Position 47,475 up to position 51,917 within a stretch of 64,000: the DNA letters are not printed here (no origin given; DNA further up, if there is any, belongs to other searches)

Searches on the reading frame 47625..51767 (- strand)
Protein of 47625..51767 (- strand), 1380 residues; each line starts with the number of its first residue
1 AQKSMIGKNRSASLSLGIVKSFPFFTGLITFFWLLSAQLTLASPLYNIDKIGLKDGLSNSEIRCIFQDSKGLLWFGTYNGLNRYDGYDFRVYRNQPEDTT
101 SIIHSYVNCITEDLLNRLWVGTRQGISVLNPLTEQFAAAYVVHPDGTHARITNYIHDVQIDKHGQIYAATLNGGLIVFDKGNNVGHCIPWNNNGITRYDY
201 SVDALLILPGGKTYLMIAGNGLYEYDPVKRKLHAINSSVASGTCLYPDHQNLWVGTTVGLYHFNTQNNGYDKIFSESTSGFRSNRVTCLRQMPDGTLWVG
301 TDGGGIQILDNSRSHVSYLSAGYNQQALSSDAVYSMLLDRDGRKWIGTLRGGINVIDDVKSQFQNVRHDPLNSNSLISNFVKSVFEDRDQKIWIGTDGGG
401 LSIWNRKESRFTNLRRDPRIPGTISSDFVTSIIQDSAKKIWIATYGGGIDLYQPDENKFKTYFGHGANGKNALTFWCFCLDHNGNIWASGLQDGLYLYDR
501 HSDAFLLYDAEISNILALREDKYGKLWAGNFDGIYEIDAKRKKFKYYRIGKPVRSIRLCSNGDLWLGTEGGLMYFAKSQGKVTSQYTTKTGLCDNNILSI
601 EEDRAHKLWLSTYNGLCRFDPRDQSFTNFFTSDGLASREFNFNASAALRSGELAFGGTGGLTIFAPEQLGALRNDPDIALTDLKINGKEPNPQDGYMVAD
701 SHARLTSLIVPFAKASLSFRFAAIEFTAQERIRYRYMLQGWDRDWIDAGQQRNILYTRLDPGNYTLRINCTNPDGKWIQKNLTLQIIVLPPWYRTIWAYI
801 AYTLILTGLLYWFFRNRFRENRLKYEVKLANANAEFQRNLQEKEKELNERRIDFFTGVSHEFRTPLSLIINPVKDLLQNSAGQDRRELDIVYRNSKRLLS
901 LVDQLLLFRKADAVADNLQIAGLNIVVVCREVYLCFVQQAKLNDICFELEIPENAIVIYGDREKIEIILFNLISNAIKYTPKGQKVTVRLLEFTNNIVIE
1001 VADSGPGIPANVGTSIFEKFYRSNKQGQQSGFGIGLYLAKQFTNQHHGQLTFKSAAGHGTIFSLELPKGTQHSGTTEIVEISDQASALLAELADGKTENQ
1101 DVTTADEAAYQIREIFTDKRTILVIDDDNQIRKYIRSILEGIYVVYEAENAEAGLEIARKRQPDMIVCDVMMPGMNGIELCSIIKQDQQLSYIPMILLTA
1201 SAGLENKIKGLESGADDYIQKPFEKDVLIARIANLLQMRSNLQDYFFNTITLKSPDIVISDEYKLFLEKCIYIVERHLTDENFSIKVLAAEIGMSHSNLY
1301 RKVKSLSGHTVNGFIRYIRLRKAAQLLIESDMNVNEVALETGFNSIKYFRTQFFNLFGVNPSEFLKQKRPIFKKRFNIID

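Call 7: search_protein_families(library=pfam, proteins=[window:47625-51767:-], max_evalue=0.001)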
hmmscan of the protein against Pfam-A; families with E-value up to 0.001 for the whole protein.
window:47625-51767:- (1380 aa): 10 families
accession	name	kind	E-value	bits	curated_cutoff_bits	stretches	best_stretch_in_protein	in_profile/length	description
PF07494.17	Reg_prop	-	2.1e-44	144.2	20.4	2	56-79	1-24/24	Two component regulator propeller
PF00072.30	Response_reg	-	9.7e-29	100.2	30.2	1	1122-1232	1-110/111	Response regulator receiver domain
PF02518.31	HATPase_c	-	3.8e-26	92.1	26.4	1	960-1068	1-109/111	Histidine kinase-, DNA gyrase B-, and HSP90-like ATPase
PF12833.13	HTH_18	-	2.9e-20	72.8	33.6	1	1288-1367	1-80/80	Helix-turn-helix domain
PF07495.19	Y_Y_Y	-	3.3e-17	62.6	26.6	1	727-789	3-65/65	Y_Y_Y domain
PF00512.31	HisKA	-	7.4e-11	42.4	26.9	1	851-913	2-65/66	His Kinase A (phospho-acceptor) domain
PF23748.1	Beta-prop_LRRK2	-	1.6e-10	41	26.9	0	278-314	268-304/359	LRRK2 beta propeller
PF08450.18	SGL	-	2e-09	37.9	26.3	0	217-303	19-105/246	SMP-30/Gluconolactonase/LRE-like region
PF00165.29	HTH_AraC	-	1.5e-07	31.8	26.6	0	1330-1366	7-42/42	Bacterial regulatory helix-turn-helix proteins, AraC family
PF14870.12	PSII_BNR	-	0.00016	21.5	27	0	283-398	187-297/303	Photosynthesis system II assembly factor YCF48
